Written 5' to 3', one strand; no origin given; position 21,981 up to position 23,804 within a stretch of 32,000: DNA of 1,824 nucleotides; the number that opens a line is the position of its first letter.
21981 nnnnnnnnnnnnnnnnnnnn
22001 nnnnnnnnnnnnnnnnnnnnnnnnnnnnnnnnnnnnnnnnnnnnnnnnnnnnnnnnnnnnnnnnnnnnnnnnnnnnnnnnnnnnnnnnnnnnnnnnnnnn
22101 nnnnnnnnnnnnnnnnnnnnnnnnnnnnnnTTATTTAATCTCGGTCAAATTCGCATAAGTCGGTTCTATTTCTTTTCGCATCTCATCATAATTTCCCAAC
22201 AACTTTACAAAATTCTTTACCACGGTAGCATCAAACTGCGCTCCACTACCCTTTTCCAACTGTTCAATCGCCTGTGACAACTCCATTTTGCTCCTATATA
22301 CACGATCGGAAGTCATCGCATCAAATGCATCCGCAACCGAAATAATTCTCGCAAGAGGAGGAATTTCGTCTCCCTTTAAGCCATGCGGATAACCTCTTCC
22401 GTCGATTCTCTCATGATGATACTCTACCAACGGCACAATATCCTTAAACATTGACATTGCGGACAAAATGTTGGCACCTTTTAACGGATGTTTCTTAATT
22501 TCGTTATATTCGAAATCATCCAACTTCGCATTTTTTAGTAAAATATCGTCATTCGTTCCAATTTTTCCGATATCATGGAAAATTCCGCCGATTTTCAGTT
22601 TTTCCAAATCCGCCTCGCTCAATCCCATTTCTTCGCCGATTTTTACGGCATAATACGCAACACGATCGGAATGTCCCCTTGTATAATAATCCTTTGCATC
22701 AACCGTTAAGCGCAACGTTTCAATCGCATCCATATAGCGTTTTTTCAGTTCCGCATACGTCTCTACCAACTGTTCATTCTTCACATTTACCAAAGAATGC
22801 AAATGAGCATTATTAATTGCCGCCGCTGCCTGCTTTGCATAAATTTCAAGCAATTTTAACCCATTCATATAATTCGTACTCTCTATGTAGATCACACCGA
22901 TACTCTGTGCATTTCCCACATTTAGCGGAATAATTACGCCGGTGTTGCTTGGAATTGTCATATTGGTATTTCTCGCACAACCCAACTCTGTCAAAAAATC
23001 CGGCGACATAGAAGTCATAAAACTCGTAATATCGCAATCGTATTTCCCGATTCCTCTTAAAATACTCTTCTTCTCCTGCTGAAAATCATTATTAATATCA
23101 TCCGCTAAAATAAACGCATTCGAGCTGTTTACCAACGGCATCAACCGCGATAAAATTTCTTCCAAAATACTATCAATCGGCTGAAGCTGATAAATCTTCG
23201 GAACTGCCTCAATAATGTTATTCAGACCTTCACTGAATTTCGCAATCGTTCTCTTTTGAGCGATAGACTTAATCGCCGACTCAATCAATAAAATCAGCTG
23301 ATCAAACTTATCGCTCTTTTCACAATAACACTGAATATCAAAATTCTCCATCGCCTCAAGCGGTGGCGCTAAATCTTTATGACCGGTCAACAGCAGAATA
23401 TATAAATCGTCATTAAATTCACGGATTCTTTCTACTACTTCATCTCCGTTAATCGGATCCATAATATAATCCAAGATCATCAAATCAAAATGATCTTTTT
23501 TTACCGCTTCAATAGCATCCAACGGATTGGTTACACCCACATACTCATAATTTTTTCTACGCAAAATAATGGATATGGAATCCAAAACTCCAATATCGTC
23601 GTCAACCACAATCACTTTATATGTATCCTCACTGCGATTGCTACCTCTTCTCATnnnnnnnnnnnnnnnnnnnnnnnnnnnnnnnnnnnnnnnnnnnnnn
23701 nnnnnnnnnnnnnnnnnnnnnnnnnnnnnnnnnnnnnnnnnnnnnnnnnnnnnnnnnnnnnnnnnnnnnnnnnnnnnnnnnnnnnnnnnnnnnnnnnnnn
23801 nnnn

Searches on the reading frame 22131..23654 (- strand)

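Call 72: search_protein_families(library=pfam, proteins=[window:22131-23654:-], max_evalue=0.00001)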
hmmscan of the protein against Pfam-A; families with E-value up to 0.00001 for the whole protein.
window:22131-23654:- (507 aa): 4 families
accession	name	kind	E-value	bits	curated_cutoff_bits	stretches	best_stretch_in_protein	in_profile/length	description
PF13487.12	HD_5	-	7.4e-36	123.9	27.2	1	319-478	8-170/170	HD domain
PF11849.14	DUF3369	-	6.2e-26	92.1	27.2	1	126-287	3-166/168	Domain of unknown function (DUF3369)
PF01966.28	HD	-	1e-24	87.5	22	1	327-447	3-116/116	HD domain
PF00072.30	Response_reg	-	2.8e-16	60.1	30.2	1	14-122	1-108/111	Response regulator receiver domain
